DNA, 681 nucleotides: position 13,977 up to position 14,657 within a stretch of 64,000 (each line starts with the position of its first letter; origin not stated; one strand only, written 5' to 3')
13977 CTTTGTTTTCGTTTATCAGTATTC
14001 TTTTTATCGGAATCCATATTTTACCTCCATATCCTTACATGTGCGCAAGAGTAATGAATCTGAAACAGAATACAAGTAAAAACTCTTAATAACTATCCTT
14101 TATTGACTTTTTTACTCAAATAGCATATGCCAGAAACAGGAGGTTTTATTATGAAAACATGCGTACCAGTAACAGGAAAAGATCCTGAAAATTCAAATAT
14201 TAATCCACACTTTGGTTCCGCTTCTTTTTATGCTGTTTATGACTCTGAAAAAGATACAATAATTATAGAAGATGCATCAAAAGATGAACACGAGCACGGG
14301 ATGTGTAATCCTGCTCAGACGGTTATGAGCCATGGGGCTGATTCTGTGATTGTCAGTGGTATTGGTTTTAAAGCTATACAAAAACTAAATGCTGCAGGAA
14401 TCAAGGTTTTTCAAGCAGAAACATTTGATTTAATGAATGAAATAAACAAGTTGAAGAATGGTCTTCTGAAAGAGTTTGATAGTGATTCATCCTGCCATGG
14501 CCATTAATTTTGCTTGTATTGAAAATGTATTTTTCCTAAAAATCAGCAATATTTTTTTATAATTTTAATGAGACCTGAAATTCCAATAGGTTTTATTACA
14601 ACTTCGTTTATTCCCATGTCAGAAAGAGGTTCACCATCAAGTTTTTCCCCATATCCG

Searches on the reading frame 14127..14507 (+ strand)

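Call 38: search_protein_families(library=pfam, proteins=[window:14127-14507:+], max_evalue=0.001)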
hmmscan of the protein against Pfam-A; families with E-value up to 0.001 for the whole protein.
window:14127-14507:+ (126 aa): 1 family
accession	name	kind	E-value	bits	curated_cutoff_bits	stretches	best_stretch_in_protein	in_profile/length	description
PF02579.22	Nitro_FeMo-Co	-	1.6e-19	70.5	26.3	1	22-99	2-82/94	Dinitrogenase iron-molybdenum cofactor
